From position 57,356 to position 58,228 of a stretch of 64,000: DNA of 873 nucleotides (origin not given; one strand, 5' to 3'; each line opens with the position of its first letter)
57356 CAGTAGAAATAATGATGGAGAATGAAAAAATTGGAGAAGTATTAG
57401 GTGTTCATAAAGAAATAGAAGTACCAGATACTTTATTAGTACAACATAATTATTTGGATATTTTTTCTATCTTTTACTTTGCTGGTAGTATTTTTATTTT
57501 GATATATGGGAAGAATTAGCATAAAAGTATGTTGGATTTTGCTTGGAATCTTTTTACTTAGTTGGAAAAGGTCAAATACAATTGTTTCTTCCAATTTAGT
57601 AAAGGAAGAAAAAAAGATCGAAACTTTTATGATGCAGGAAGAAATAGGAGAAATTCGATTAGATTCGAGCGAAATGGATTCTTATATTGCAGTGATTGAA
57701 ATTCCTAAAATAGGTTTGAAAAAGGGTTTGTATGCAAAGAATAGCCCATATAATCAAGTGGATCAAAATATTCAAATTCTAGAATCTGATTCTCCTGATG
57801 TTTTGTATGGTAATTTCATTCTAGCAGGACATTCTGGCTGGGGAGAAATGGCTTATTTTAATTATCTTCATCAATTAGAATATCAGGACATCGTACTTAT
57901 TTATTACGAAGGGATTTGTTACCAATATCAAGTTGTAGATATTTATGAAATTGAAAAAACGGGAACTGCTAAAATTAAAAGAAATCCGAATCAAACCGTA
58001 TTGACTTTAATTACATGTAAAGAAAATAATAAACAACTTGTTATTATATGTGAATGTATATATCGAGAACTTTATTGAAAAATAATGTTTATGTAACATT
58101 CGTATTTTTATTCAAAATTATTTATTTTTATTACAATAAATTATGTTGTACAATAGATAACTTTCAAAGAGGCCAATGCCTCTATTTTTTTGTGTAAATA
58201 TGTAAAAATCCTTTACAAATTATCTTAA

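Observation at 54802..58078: Thioester-domain (TIE-type) adhesin of 906 aa with six or more SpaA/Cna-B repeats and a dedicated sortase using a non-LPXTG sorting signal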

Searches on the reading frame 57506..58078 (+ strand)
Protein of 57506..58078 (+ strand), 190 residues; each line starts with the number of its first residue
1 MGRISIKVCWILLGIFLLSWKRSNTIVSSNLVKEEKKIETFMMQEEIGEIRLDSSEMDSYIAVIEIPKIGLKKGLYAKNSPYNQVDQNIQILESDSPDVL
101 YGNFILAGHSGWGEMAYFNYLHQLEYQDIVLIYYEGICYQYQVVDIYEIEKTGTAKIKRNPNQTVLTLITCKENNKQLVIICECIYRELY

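Call 3: search_protein_families(library=pfam, proteins=[window:57506-58078:+], max_evalue=0.01)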
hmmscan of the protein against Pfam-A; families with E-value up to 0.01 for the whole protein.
window:57506-58078:+ (190 aa): 1 family
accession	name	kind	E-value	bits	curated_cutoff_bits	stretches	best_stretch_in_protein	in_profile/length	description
PF04203.18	Sortase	-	1.3e-15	57.7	26.6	1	64-182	1-122/125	Sortase domain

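Call 4: search_protein_families(library=ncbifam, proteins=[window:57506-58078:+], max_evalue=0.01)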
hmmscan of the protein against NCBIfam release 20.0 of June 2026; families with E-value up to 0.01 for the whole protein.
window:57506-58078:+ (190 aa): 5 families
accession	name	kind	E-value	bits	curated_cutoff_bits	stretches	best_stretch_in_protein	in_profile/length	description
NF033745.1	class_C_sortase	subfamily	1.8e-16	60.6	160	1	51-172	85-205/220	class C sortase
TIGR01076.1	sortase_fam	subfamily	3.9e-11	42.9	39.35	1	63-178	2-121/136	sortase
NF058671.1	sortase_SrtD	exception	1.4e-08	34.6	140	1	9-171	9-168/187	class D sortase, LPxTATN-specific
NF033747.1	class_E_sortase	subfamily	8.9e-08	32.2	160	1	46-174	56-192/211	class E sortase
NF033746.1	class_D_sortase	subfamily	1.7e-06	27.9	165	1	56-171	5-114/135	class D sortase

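Call 9: search_solved_structures(query=window:57506-58078:+, max_evalue=1, show_alignments=3)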
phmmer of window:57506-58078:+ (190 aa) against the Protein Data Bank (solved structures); distinct sequences matched with E-value up to 1: 27.
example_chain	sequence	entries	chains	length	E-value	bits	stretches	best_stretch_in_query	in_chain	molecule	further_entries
4d70_A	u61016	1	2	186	2.4e-09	40.4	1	38-181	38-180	SORTASE FAMILY PROTEIN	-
24rr_A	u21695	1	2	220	5.1e-06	29.5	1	53-172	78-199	Ebp pilus assembly class C sortase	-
2xwg_A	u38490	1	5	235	6.4e-06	29.2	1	56-173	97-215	SORTASE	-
2kw8_A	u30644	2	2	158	3.1e-05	27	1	44-183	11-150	LPXTG-site transpeptidase family protein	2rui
8gr6_A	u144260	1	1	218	0.00024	24.1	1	59-172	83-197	Sortase-like protein, putative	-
2w1k_A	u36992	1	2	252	0.00035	23.6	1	31-181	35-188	PUTATIVE SORTASE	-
6bwe_A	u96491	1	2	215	0.00065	22.7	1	105-172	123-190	Putative fimbrial associated sortase-like protein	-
3re9_A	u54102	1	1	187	0.00067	22.6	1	46-172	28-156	Sortase-like protein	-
5k9a_A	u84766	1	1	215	0.0007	22.6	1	105-172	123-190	Putative fimbrial associated sortase-like protein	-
8guu_A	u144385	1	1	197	0.0029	20.5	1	60-172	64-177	Sortase-like protein, putative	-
8t28_A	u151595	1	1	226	0.0041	20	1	61-173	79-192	Class C sortase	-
5hu4_A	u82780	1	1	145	0.0074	19.2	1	93-180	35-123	Cysteine protease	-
3o0p_A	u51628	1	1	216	0.0088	19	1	36-172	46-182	Sortase family protein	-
1ija_A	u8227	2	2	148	0.015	18.2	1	54-177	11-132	Sortase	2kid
1t2p_A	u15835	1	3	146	0.016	18.1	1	55-177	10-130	sortase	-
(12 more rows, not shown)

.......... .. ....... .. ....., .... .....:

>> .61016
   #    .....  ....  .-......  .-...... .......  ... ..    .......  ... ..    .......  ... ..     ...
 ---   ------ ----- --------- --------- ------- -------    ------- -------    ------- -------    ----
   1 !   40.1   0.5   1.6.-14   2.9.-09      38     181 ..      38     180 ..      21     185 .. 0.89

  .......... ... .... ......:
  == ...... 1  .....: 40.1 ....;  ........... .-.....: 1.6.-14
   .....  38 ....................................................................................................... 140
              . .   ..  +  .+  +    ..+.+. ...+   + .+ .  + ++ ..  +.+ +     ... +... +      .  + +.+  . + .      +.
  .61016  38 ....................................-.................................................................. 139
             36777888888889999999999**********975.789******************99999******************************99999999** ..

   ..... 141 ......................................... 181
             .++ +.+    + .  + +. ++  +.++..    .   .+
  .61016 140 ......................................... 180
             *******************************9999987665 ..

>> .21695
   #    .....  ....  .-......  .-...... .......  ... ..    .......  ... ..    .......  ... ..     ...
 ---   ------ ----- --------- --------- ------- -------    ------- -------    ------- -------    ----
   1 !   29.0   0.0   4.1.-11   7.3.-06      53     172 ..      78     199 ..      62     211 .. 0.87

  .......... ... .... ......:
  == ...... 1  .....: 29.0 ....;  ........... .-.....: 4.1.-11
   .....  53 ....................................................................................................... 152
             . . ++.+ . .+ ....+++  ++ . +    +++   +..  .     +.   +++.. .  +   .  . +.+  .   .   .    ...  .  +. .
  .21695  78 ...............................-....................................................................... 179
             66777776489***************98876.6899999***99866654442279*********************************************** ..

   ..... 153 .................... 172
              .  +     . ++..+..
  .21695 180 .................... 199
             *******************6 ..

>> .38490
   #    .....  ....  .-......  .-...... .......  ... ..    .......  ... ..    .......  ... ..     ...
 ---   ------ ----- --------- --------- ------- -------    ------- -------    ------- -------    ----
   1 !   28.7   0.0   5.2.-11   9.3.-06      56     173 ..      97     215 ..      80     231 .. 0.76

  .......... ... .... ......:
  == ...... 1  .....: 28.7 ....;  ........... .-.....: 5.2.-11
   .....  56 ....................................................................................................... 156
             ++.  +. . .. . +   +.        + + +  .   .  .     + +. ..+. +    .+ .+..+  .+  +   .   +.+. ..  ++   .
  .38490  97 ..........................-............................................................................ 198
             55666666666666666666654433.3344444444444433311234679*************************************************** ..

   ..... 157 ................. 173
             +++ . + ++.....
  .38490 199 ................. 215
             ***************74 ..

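Call 10: find_homologous_proteins(query=window:57506-58078:+, max_evalue=0.001)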
Query window:57506-58078:+ (190 aa): 846 proteins with E <= 0.001 among 896 candidates; the best 120 are listed.
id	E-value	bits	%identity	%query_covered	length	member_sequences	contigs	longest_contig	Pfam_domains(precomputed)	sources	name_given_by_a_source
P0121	3.6e-41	159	54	81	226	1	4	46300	PF04203.19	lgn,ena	-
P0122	3.6e-41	159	54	81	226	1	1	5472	PF04203.19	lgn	-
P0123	8.1e-41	158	54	81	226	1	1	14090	PF04203.19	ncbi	-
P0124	1.3e-40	157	54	81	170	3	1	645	PF04203.19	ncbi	-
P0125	1.6e-40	157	55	81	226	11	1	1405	PF04203.19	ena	-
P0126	2.0e-40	156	54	81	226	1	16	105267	PF04203.19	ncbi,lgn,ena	-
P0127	2.3e-40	156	63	65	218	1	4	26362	PF04203.19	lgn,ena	-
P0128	2.5e-40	156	54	81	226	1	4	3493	PF04203.19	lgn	-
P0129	3.7e-40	156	55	83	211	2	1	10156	PF04203.19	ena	-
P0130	4.3e-40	155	52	88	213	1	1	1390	PF04203.19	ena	-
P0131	5.4e-40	155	54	75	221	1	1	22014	PF04203.19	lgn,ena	-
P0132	5.6e-40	155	60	67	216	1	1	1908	PF04203.19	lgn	-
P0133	6.0e-40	155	54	81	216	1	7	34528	PF04203.19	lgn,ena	-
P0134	9.1e-40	154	54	81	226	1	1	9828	PF04203.19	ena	-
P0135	1.1e-39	154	54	81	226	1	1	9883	PF04203.19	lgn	-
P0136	1.2e-39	154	62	67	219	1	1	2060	PF04203.19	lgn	-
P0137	1.3e-39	154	56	68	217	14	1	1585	PF04203.19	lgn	-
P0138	4.5e-39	152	55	80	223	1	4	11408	PF04203.19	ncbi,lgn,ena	-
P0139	4.7e-39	152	46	95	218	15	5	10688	PF04203.19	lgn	-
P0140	4.9e-39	152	50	89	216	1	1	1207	PF04203.19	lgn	-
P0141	5.2e-39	152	46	96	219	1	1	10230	PF04203.19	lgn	-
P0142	5.7e-39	152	60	67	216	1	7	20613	PF04203.19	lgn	-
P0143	5.8e-39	152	51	81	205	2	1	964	PF04203.19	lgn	-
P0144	6.4e-39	152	60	67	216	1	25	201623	PF04203.19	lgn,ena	-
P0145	7.0e-39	151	50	93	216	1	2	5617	PF04203.19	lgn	-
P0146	8.1e-39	151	53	80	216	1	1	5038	PF04203.19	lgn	-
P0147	8.5e-39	151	57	71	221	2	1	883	PF04203.19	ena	-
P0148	9.8e-39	151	52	80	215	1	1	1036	PF04203.19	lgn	-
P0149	1.0e-38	151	47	92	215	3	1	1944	PF04203.19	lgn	-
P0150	1.1e-38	151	50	89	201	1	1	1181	PF04203.19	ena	-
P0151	1.1e-38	151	52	80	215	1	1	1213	PF04203.19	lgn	-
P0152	1.1e-38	151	56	75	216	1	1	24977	PF04203.19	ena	-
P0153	1.2e-38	151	49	93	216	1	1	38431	PF04203.19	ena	-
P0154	1.2e-38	151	53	81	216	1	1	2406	PF04203.19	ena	-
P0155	1.3e-38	151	59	68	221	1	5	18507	PF04203.19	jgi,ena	-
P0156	1.5e-38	150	54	76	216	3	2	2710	PF04203.19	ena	-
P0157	1.6e-38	150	49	93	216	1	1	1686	PF04203.19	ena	-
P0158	1.7e-38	150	49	81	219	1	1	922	PF04203.19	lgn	-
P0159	1.7e-38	150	49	93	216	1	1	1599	PF04203.19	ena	-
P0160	1.8e-38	150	61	67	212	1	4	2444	PF04203.19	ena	-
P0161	1.9e-38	150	59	67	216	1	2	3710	PF04203.19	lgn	-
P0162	1.9e-38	150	60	67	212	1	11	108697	PF04203.19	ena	-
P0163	2.2e-38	150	51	80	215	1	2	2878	PF04203.19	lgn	-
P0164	2.2e-38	150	57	74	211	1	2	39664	PF04203.19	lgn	-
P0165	2.5e-38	150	54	80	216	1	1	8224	PF04203.19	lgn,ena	-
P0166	2.6e-38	150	60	67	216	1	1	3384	PF04203.19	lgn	-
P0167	2.8e-38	149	49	93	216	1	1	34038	PF04203.19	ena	-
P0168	2.8e-38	149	49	93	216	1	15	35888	PF04203.19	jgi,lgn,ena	-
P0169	3.8e-38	149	61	67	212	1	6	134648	PF04203.19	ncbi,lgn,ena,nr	ncbi:MAG: sortase [Bacilli bacterium]|nr:sortase [Bacilli bacterium]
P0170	4.5e-38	149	49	93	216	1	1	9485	PF04203.19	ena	-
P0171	4.6e-38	149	49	93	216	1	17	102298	PF04203.19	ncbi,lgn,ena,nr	ncbi:MAG: sortase [Clostridia bacterium]|nr:sortase [Clostridia bacterium]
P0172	4.9e-38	149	54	76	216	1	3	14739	PF04203.19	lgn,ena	-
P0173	5.0e-38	149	49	93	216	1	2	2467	PF04203.19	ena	-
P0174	5.4e-38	149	56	75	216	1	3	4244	PF04203.19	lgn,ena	-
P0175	6.0e-38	148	51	83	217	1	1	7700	PF04203.19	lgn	-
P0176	6.1e-38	148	57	69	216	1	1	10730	PF04203.19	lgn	-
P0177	6.2e-38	148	51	83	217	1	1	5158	PF04203.19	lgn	-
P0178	7.1e-38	148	56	77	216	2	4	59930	PF04203.19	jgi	-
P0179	7.2e-38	148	52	80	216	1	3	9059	PF04203.19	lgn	-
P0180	7.5e-38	148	49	81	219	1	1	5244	PF04203.19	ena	-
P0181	7.9e-38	148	54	77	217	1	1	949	PF04203.19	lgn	-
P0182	8.2e-38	148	54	77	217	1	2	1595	PF04203.19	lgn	-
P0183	8.9e-38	148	55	79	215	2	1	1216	PF04203.19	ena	-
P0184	9.1e-38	148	48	92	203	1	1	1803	PF04203.19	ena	-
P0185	9.2e-38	148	50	85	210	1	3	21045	PF04203.19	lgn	-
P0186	9.6e-38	148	58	67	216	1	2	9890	PF04203.19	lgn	-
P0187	1.2e-37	147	53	79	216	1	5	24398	PF04203.19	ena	-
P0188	1.2e-37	147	59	66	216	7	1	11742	PF04203.19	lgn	-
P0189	1.2e-37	147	49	85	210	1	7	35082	PF04203.19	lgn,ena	-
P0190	1.3e-37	147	52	80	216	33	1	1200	PF04203.19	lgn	-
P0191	1.3e-37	147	53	80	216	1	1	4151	PF04203.19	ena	-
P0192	1.4e-37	147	58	67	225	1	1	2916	PF04203.19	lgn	-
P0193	1.4e-37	147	46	95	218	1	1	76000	PF04203.19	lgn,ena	-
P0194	1.5e-37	147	48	81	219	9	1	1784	PF04203.19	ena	-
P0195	1.5e-37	147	49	81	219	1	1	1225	PF04203.19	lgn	-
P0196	1.5e-37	147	54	81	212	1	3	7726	PF04203.19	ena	-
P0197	1.5e-37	147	61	67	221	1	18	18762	PF04203.19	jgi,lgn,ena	-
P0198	1.5e-37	147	56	69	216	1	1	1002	PF04203.19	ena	-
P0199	1.6e-37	147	56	69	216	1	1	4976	PF04203.19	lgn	-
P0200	1.6e-37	147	54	81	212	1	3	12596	PF04203.19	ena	-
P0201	1.7e-37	147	54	81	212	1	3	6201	PF04203.19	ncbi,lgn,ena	-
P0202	1.7e-37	147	55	79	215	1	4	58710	PF04203.19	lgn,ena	-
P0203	1.8e-37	147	58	67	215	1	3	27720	PF04203.19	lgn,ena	-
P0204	2.1e-37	147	62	67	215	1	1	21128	PF04203.19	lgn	-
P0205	2.1e-37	147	62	67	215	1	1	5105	PF04203.19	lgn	-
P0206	2.1e-37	147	53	77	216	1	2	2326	PF04203.19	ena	-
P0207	2.2e-37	147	51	83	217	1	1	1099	PF04203.19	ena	-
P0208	2.2e-37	147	51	81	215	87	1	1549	PF04203.19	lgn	-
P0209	2.3e-37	146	56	70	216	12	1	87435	PF04203.19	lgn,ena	-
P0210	2.3e-37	146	56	69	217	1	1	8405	PF04203.19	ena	-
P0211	2.6e-37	146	53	76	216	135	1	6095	PF04203.19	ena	-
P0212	2.7e-37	146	50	83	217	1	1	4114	PF04203.19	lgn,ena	-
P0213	2.8e-37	146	55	75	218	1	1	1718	PF04203.19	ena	-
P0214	2.8e-37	146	56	69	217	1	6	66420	PF04203.19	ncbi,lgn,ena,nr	ncbi:MAG: sortase [Bacilli bacterium]|nr:sortase [Bacilli bacterium]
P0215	2.9e-37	146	57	69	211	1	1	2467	PF04203.19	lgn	-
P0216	3.1e-37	146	49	93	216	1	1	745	PF04203.19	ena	-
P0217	3.3e-37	146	48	93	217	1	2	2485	PF04203.19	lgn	-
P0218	3.4e-37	146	49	81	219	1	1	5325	PF04203.19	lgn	-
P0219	3.5e-37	146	61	67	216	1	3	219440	PF04203.19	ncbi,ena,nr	ncbi:MAG: sortase [Bacilli bacterium]|nr:sortase [Bacilli bacterium]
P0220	3.7e-37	146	55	75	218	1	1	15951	PF04203.19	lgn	-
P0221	3.8e-37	146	52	81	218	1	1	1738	PF04203.19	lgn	-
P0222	3.8e-37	146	50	81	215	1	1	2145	PF04203.19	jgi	-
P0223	4.0e-37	146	49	83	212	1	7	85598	PF04203.19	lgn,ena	-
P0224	4.1e-37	146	54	75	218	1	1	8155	PF04203.19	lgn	-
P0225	4.1e-37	146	51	80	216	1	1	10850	PF04203.19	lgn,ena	-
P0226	4.2e-37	146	46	94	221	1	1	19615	PF04203.19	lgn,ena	-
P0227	4.2e-37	146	55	75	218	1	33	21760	PF04203.19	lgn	-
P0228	4.2e-37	146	55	75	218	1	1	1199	PF04203.19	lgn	-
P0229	4.3e-37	146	58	68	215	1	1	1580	PF04203.19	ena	-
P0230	4.4e-37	146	61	67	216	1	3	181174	PF04203.19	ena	-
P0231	4.4e-37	146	57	67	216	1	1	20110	PF04203.19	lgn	-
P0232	4.5e-37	146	48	91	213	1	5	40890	PF04203.19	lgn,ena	-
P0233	4.7e-37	145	53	77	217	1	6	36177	PF04203.19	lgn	-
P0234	4.8e-37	145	54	75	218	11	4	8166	PF04203.19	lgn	-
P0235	5.1e-37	145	45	94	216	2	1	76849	PF04203.19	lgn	-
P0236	5.4e-37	145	51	80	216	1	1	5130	PF04203.19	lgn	-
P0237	5.8e-37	145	48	83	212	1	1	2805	PF04203.19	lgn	-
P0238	5.9e-37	145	55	75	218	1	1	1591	PF04203.19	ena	-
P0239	5.9e-37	145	55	75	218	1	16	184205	PF04203.19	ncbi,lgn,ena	-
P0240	6.0e-37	145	57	68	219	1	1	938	PF04203.19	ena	-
